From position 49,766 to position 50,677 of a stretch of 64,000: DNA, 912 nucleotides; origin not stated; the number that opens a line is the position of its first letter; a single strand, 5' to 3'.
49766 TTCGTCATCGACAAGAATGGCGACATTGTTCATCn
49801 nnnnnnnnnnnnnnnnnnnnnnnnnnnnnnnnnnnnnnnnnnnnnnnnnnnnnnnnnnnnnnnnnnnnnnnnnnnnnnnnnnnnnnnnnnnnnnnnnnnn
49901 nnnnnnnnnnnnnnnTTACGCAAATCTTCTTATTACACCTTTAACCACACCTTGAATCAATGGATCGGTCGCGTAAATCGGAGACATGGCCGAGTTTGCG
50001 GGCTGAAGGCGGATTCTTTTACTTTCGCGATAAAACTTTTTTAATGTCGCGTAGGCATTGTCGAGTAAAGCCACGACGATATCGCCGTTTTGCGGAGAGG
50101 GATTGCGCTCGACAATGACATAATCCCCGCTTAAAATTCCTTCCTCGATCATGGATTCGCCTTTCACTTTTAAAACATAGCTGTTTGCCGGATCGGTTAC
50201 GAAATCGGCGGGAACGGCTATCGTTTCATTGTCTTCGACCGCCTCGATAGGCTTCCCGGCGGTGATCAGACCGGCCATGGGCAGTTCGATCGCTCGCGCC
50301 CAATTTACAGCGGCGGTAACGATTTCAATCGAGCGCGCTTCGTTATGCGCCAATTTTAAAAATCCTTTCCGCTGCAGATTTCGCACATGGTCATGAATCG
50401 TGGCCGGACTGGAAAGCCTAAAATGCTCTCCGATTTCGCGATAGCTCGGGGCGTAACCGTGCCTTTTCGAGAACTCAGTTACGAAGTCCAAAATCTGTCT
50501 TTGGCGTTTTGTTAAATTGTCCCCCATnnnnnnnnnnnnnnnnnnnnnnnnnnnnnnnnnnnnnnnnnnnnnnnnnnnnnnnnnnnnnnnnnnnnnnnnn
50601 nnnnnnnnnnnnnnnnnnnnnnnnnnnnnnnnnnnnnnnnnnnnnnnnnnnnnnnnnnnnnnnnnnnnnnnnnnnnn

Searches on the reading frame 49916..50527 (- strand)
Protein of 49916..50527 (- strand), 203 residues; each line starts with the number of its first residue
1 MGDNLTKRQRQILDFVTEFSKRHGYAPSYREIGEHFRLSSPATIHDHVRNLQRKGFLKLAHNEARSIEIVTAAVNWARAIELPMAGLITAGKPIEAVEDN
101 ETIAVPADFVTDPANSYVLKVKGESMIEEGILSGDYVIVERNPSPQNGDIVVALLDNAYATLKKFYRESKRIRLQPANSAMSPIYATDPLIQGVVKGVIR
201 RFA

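Call 6: search_protein_families(library=pfam, proteins=[window:49916-50527:-], max_evalue=0.1)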
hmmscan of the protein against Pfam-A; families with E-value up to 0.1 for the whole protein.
window:49916-50527:- (203 aa): 6 families
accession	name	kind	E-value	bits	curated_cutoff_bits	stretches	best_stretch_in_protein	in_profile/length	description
PF00717.28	Peptidase_S24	-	2.8e-29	101.6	23.3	1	84-188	2-105/116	Peptidase S24-like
PF01726.22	LexA_DNA_bind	-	1.1e-19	70.4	23.7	1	4-65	3-64/65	LexA DNA binding domain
PF00196.25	GerE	-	0.016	15.2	23.5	0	4-54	2-44/57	Bacterial regulatory proteins, luxR family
PF04545.22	Sigma70_r4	-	0.027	14.4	24.1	1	4-60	4-49/50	Sigma-70, region 4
PF13412.12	HTH_24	-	0.046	13.7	21.9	0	29-58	20-48/48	Winged helix-turn-helix DNA-binding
PF13518.12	HTH_28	-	0.071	13.7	25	0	28-61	14-46/52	Helix-turn-helix domain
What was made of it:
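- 49916..50527 (-): lexA coding sequence (203 aa). It has the wHTH DNA-binding domain and the S24 self-cleaving domain. Ala90-Gly91, Ser125 and Lys163 are present. PF01726 and PF00717 (call 6).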

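Call 13: search_protein_families(library=ncbifam, proteins=[window:49916-50527:-], max_evalue=0.1)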
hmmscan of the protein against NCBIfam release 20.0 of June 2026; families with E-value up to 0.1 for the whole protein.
window:49916-50527:- (203 aa): 3 families
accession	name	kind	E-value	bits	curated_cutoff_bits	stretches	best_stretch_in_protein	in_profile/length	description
TIGR00498.1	lexA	equivalog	7.5e-55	185.7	110.95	1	4-202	3-202/203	transcriptional repressor LexA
NF007621.2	PRK10276.1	subfamily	2.8e-19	69.3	110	1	101-199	14-114/115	translesion error-prone DNA polymerase V autoproteolytic subunit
NF051876.1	transXXX_HumD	equivalog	0.00054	19.9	120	1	101-175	13-84/129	HumD family translesion DNA polymerase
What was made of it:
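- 49916..50527 (-): TIGR00498 7.5e-55, 185.7 bits against a cutoff of 110.95 (call 13).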

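Call 16: find_encoding_contigs(protein=window:49916-50527:-, flank=3000, max_places=6)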
Protein window:49916-50527:- (203 aa): 4 contigs read that carry it; 2 places shown.
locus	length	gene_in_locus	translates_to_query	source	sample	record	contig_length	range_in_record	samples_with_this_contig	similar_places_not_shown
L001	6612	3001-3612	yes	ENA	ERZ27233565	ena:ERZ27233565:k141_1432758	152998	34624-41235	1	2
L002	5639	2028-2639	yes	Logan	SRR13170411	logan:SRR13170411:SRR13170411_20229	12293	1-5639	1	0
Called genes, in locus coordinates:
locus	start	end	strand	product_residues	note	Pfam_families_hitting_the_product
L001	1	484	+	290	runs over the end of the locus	PF02673:BacA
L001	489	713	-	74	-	-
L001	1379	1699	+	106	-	-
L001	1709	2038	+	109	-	-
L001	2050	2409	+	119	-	-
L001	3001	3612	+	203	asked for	PF01726:LexA_DNA_bind, PF00717:Peptidase_S24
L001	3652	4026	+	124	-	PF06262:Zincin_1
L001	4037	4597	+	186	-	PF00117:GATase, PF01174:SNO (faint), PF07722:Peptidase_C26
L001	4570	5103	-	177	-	PF00186:DHFR_1, PF01872:RibD_C (weak)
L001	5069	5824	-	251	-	PF01996:F420_ligase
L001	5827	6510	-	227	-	-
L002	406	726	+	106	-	-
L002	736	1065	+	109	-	-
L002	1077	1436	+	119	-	-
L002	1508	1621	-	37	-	-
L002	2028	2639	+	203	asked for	PF01726:LexA_DNA_bind, PF00717:Peptidase_S24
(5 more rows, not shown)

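Call 17: find_homologous_proteins(query=window:49916-50527:-, max_evalue=1e-20)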
Query window:49916-50527:- (203 aa): 7936 proteins with E <= 1e-20 among 8000 candidates; the best 120 are listed.
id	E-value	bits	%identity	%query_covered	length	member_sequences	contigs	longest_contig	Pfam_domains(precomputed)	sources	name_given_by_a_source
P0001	4.7e-128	442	100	100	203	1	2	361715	PF00717.29,PF01726.23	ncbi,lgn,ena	-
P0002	9.7e-104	363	81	100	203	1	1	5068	PF00717.29,PF01726.23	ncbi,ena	-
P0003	1.8e-103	362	80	100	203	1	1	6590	PF00717.29,PF01726.23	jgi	jgi:repressor LexA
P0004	9.1e-103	360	81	100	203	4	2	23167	PF00717.29,PF01726.23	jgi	jgi:repressor LexA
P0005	1.7e-102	359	76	100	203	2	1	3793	PF00717.29,PF01726.23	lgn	-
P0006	1.8e-102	359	79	100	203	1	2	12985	PF00717.29,PF01726.23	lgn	-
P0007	1.8e-102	359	80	100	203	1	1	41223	PF00717.29,PF01726.23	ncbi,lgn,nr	ncbi:MAG: transcriptional repressor LexA [Patescibacteria group bacterium]|nr:transcriptional repres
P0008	1.8e-102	359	80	100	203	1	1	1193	PF00717.29,PF01726.23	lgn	-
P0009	2.5e-102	359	79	100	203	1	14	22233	PF00717.29,PF01726.23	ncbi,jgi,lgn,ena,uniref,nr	ncbi:repressor LexA [Candidatus Falkowbacteria bacterium RIFCSPLOWO2_12_FULL_45_13]|uniref:LexA repr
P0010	3.4e-102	358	79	100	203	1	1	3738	PF00717.29,PF01726.23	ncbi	-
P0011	3.4e-102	358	80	100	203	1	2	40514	PF00717.29,PF01726.23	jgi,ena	-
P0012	3.5e-102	358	79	100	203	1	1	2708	PF00717.29,PF01726.23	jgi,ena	jgi:repressor LexA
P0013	4.6e-102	358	76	100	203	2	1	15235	PF13730.13,PF00717.29,PF01726.23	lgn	-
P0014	4.7e-102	358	80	100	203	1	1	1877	PF00717.29,PF01726.23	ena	-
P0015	4.7e-102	358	80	100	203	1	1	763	PF00717.29,PF01726.23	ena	-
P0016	4.8e-102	358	81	100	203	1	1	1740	PF00717.29,PF01726.23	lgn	-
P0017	6.4e-102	357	78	100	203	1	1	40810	PF00717.29,PF01726.23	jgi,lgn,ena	-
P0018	6.7e-102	357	80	100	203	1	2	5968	PF00717.29,PF01726.23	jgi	-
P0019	7.4e-102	357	80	100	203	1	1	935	PF00717.29,PF01726.23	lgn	-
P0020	8.9e-102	357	78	100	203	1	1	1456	PF00717.29,PF01726.23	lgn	-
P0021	1.1e-101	356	78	100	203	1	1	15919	PF00717.29,PF01726.23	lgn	-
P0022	1.2e-101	356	79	100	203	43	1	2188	PF00717.29,PF01726.23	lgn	-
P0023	1.6e-101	356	79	100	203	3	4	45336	PF00717.29,PF01726.23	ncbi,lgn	-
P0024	1.7e-101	356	79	100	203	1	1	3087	PF00717.29,PF01726.23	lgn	-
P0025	1.8e-101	356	77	100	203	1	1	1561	PF00717.29,PF01726.23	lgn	-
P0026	2.3e-101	355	79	100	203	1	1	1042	PF00717.29,PF01726.23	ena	-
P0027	3.2e-101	355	77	100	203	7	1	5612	PF00717.29,PF01726.23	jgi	-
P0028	3.4e-101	355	80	100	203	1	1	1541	PF00717.29,PF01726.23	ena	-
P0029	4.4e-101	354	77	100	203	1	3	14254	PF00717.29,PF01726.23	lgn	-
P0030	4.5e-101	354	79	100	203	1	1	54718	PF00717.29,PF01726.23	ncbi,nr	ncbi:MAG: transcriptional repressor LexA [Patescibacteria group bacterium]|nr:transcriptional repres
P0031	4.5e-101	354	78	100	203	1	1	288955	PF00717.29,PF01726.23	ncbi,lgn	-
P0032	4.5e-101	354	80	100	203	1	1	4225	PF00717.29,PF01726.23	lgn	-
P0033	4.5e-101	354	79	100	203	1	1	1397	PF00717.29,PF01726.23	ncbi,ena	-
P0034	4.6e-101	354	79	100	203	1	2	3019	PF00717.29,PF01726.23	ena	-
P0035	4.6e-101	354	78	100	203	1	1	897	PF00717.29,PF01726.23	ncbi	-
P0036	4.8e-101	354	77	100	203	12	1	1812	PF00717.29,PF01726.23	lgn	-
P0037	5.2e-101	354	79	100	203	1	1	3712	PF00717.29,PF01726.23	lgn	-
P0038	6.2e-101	354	79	100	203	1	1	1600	PF00717.29,PF01726.23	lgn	-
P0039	6.4e-101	354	78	100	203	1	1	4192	PF00717.29,PF01726.23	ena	-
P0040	1.2e-100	353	77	100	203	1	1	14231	PF00717.29,PF01726.23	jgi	jgi:repressor LexA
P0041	1.2e-100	353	80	100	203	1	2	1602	PF00717.29,PF01726.23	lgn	-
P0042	1.2e-100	353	79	100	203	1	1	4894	PF00717.29,PF01726.23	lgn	-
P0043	1.2e-100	353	79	100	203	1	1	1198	PF00717.29,PF01726.23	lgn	-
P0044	1.3e-100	353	78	100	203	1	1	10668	PF00717.29,PF01726.23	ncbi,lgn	ncbi:MAG: transcriptional repressor LexA [Patescibacteria group bacterium]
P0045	1.5e-100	353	78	100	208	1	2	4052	PF00717.29,PF01726.23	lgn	-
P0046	1.5e-100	353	80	100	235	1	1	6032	PF00717.29,PF01726.23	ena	-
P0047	1.6e-100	353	78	100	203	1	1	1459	PF00717.29,PF01726.23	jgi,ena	-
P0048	1.6e-100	353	77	100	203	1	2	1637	PF00717.29,PF01726.23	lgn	-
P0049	1.6e-100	353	79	100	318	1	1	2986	PF00717.29,PF01726.23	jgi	jgi:repressor LexA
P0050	1.7e-100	353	78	100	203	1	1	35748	PF00717.29,PF01726.23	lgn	-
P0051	1.7e-100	353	78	100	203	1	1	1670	PF00717.29,PF01726.23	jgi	jgi:repressor LexA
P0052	2.0e-100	352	76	100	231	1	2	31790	PF00717.29,PF01726.23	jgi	-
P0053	2.0e-100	352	79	100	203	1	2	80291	PF00717.29,PF01726.23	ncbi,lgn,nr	ncbi:MAG: transcriptional repressor LexA [Patescibacteria group bacterium]|nr:transcriptional repres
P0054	2.3e-100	352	80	100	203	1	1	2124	PF00717.29,PF01726.23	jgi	-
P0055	2.3e-100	352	77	100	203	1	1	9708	PF00717.29,PF01726.23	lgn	-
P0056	2.3e-100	352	77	100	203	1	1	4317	PF00717.29,PF01726.23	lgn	-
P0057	3.0e-100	352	79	100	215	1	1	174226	PF00717.29,PF01726.23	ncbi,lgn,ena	-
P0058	3.1e-100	352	78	100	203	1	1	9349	PF00717.29,PF01726.23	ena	-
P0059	3.7e-100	351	77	100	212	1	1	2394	PF00717.29,PF01726.23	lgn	-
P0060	4.0e-100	351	79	100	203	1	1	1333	PF00717.29,PF01726.23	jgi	jgi:repressor LexA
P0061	4.2e-100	351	77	100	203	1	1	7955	PF00717.29,PF01726.23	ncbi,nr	ncbi:MAG: transcriptional repressor LexA [Patescibacteria group bacterium]|nr:transcriptional repres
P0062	4.3e-100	351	78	100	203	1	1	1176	PF00717.29,PF01726.23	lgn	-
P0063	4.4e-100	351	78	100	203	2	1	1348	PF00717.29,PF01726.23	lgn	-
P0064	4.9e-100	351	78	100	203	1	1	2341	PF00717.29,PF01726.23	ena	-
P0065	5.8e-100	351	76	100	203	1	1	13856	PF00717.29,PF01726.23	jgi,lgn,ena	-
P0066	5.8e-100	351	78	100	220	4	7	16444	PF00717.29,PF01726.23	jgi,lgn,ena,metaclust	metaclust:\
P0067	6.0e-100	351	76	100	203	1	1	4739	PF00717.29,PF01726.23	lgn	-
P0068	6.1e-100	351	78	100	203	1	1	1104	PF00717.29,PF12802.14,PF01726.23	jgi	jgi:repressor LexA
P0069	8.1e-100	350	76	100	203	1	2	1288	PF00717.29,PF01726.23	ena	-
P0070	8.2e-100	350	79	100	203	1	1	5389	PF00717.29,PF01726.23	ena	-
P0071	8.2e-100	350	78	100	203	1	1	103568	PF00717.29,PF01726.23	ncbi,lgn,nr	ncbi:MAG: transcriptional repressor LexA [Parcubacteria group bacterium]|nr:transcriptional represso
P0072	8.4e-100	350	78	100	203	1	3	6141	PF00717.29,PF01726.23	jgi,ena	-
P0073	8.4e-100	350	79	100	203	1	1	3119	PF00717.29,PF01726.23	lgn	-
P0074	8.5e-100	350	79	100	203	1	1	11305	PF00717.29,PF01726.23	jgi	jgi:repressor LexA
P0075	8.5e-100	350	77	100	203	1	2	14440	PF00717.29,PF01726.23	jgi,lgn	-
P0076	9.5e-100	350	79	98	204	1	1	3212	PF00717.29,PF01726.23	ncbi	ncbi:MAG: transcriptional repressor LexA [Patescibacteria group bacterium]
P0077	9.8e-100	350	77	100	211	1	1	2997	PF00717.29,PF01726.23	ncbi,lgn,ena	-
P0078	1.1e-99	350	76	100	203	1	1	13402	PF00717.29,PF01726.23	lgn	-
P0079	1.2e-99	350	79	100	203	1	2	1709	PF00717.29,PF01726.23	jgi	jgi:repressor LexA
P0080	1.2e-99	350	77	100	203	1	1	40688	PF00717.29,PF01726.23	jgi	-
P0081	1.2e-99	350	78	100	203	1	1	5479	PF00717.29,PF01726.23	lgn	-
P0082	1.6e-99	349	79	100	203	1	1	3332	PF00717.29,PF01726.23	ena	-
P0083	1.6e-99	349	78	100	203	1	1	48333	PF00717.29,PF01726.23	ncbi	ncbi:MAG: transcriptional repressor LexA [bacterium]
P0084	1.6e-99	349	78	100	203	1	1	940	PF00717.29,PF01726.23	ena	-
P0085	1.7e-99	349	77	100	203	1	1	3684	PF00717.29,PF01726.23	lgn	-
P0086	2.1e-99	349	79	99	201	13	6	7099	PF00717.29,PF01726.23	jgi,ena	-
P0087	2.2e-99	349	77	100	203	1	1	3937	PF00717.29,PF01726.23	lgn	-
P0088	2.2e-99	349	77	100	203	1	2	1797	PF00717.29,PF01726.23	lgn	-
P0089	2.3e-99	349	77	100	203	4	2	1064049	PF00717.29,PF01726.23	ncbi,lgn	-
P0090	2.5e-99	349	77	100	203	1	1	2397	PF00717.29,PF01726.23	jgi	-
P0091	2.9e-99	349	77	100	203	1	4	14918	PF00717.29,PF01726.23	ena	-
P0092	2.9e-99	348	80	99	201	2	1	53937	PF00717.29,PF01726.23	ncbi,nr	ncbi:MAG: transcriptional repressor LexA [bacterium]|nr:transcriptional repressor LexA [bacterium]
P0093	3.1e-99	348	77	100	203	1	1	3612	PF00717.29,PF01726.23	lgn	-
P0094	3.1e-99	348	77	100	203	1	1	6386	PF00717.29,PF01726.23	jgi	jgi:repressor LexA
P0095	3.2e-99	348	78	100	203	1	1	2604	PF00717.29,PF01726.23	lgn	-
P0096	3.2e-99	348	76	100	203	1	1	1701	PF00717.29,PF01726.23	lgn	-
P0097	4.4e-99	348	77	100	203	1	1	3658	PF00717.29,PF01726.23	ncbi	-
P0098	4.7e-99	348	77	100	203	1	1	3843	PF00717.29,PF01726.23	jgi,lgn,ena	-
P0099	5.1e-99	348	76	100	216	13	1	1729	PF00717.29,PF01726.23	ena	-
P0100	5.5e-99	348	77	100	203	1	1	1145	PF00717.29,PF01726.23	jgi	jgi:repressor LexA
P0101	5.6e-99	348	77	100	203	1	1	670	PF00717.29,PF01726.23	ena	-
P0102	5.6e-99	348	77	100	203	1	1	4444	PF00717.29,PF01726.23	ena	-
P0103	5.9e-99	348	78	100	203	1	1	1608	PF00717.29,PF01726.23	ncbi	-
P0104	6.0e-99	347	77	100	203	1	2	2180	PF00717.29,PF01726.23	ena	-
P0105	6.1e-99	347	75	100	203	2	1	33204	PF00717.29,PF01726.23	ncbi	-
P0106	6.4e-99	347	76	100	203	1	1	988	PF00717.29,PF01726.23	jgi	jgi:repressor LexA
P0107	7.9e-99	347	78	99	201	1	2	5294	PF00717.29,PF01726.23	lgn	-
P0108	7.9e-99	347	78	99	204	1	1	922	PF00717.29,PF01726.23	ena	-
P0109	7.9e-99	347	78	100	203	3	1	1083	PF00717.29,PF01726.23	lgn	-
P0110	8.3e-99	347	78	100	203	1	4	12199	PF00717.29,PF01726.23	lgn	-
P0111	1.1e-98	347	78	100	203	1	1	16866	PF00717.29,PF01726.23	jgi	-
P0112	1.1e-98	347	78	100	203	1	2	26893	PF00717.29,PF01726.23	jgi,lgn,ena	-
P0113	1.2e-98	347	76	100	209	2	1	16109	PF00717.29,PF01726.23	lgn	-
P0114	1.3e-98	346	78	100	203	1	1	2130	PF00717.29,PF12802.14,PF01726.23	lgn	-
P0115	1.7e-98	346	75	100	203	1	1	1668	PF00717.29,PF01726.23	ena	-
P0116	2.1e-98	346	75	100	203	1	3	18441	PF00717.29,PF01726.23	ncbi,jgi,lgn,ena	-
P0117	2.1e-98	346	78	100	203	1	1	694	PF00717.29,PF01726.23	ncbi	-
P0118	2.2e-98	346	76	100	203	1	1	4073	PF00717.29,PF01726.23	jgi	jgi:repressor LexA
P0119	2.2e-98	346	75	100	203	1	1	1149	PF00717.29,PF01726.23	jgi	jgi:repressor LexA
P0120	2.2e-98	346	77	100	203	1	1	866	PF00717.29,PF01726.23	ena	-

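Call 18: find_related_loci(query=window:49916-50527:-, collection=genome_contigs, flank=4000)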
Query window:49916-50527:- (203 aa) in genome_contigs; peptide patterns used: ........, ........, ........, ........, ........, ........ (x = any residue, [..] = any of these).
450 stretches matched a pattern; 336 encode a relative of the query (tblastn E <= 1e-3); the best 80 are kept; 80 distinct loci.
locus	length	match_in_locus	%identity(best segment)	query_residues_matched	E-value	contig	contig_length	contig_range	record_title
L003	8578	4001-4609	80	1-203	2e-111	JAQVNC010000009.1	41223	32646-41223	MAG: Patescibacteria group bacterium isolate STF1_148 NODE_1850_length_41223_cov_5.799470_Sandtown_F1, whole genome shot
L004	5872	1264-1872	77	1-203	3e-111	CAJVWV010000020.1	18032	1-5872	TPA_asm: uncultured bacterium isolate DRR093004_bin.4_MetaBAT_v2.12.1_MAG genome assembly, contig: NODE_1813_length_1803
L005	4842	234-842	79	1-203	5e-111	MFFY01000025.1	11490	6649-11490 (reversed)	MAG: Candidatus Falkowbacteria bacterium RIFCSPLOWO2_12_FULL_45_13 rifcsplowo2_12_scaffold_25812, whole genome shotgun s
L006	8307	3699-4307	79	1-203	1e-110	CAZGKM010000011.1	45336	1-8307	MAG TPA_asm: uncultured Gammaproteobacteria bacterium isolate SRP319275_co4_39 genome assembly, contig: NODE_452_length_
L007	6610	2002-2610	78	1-203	3e-110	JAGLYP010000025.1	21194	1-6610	MAG: Candidatus Parcubacteria bacterium isolate RS_13_30 ZL320.bin.30.fa_25, whole genome shotgun sequence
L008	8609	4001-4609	78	1-203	5e-110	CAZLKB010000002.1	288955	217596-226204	MAG TPA_asm: uncultured Gammaproteobacteria bacterium isolate binchicken_co115_145 genome assembly, contig: NODE_37_leng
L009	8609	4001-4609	79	1-203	1e-109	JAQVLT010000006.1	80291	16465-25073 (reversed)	MAG: Patescibacteria group bacterium isolate STF1_116 NODE_503_length_80291_cov_4.282321_Sandtown_F1, whole genome shotg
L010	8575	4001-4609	79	1-203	1e-109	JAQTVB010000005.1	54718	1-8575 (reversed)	MAG: Patescibacteria group bacterium isolate STB_78 NODE_1201_length_54718_cov_3.769248_Sandtown_B, whole genome shotgun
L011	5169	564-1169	78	1-202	4e-109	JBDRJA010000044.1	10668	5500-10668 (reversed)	MAG: Patescibacteria group bacterium isolate MEGAHIT-group-1.615 k141_2810847, whole genome shotgun sequence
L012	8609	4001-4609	78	1-203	3e-109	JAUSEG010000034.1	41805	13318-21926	MAG: bacterium isolate E14_maxbin.173 E14_k141_625416, whole genome shotgun sequence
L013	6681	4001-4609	77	1-203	3e-109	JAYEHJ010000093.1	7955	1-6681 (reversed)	MAG: Patescibacteria group bacterium isolate MAG221 MAG221_93, whole genome shotgun sequence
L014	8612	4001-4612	79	1-203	4e-109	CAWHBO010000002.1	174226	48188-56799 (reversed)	MAG: Candidatus Parcubacteria bacterium isolate MFD00905.bin.2.44 genome assembly, contig: contig_3100, whole genome sho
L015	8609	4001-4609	78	1-203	6e-109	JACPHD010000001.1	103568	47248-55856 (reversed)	MAG: Parcubacteria group bacterium isolate NC_groundwater_405_Ag_B-0.1um_41_14 GD18-4_B1_scaffold_38162, whole genome sh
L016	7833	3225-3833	78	1-203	9e-109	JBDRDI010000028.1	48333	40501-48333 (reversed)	MAG: bacterium isolate MEGAHIT-group-1.240 k141_2054611, whole genome shotgun sequence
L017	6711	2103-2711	77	1-203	6e-109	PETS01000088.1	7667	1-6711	MAG: Candidatus Falkowbacteria bacterium CG02_land_8_20_14_3_00_36_14 CG02_land_8_20_14_3.00_150_scaffold_6179_c, whole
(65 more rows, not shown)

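Call 59: search_solved_structures(query=window:49916-50527:-, max_evalue=0.00001, show_alignments=1)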
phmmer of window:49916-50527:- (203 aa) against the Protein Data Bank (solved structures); distinct sequences matched with E-value up to 0.00001: 20.
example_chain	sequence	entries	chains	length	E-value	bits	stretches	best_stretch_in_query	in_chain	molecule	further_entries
3k2z_A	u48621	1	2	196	1.5e-35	126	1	4-201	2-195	LexA repressor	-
8s7g_A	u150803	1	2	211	1.6e-24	90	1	2-201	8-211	LexA repressor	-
7b5g_A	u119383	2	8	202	2.1e-21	79.8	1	5-200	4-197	LexA repressor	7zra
7ocj_A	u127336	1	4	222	2.7e-21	79.5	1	5-200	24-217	LexA repressor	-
1jhh_A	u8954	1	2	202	5.6e-21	78.5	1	5-200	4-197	LEXA REPRESSOR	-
8trg_I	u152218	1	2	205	1.3e-20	77.3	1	5-200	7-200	LexA repressor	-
3jso_A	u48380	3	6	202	1.3e-20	77.3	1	5-200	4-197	LexA repressor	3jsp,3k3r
1jhf_A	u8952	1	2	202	2e-20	76.6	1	5-200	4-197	LEXA REPRESSOR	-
6a2q_A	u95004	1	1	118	5e-15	59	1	93-201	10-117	LexA repressor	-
6a2r_A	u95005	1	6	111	6.3e-15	58.7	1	95-201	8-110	LexA repressor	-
6a2s_A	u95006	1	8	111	1.7e-14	57.3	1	95-201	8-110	LexA repressor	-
6a2t_A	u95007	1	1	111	4.3e-14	56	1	95-201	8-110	LexA repressor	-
1jhc_A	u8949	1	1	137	9.2e-12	48.4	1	82-200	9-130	LEXA REPRESSOR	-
1jhe_A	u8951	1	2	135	1.2e-11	48.1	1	82-200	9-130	LEXA REPRESSOR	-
8b0v_A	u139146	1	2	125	1.3e-11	47.9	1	82-201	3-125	LexA repressor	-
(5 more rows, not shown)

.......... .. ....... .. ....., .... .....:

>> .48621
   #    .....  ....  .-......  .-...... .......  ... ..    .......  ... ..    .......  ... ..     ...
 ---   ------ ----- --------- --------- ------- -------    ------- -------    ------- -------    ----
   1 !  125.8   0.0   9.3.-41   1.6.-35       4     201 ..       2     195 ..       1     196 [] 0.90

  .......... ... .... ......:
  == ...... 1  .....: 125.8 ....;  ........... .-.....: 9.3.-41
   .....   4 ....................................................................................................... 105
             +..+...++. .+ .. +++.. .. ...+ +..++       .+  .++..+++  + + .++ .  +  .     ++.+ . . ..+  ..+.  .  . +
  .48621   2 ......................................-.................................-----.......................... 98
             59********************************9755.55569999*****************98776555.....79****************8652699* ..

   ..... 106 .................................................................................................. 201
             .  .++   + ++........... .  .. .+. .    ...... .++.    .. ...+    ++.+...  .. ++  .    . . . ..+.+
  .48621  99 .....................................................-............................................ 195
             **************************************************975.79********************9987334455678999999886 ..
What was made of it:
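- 49916..50527 (-): Alignment to T. maritima LexA 3K2Z, 1.5e-35 (call 59).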
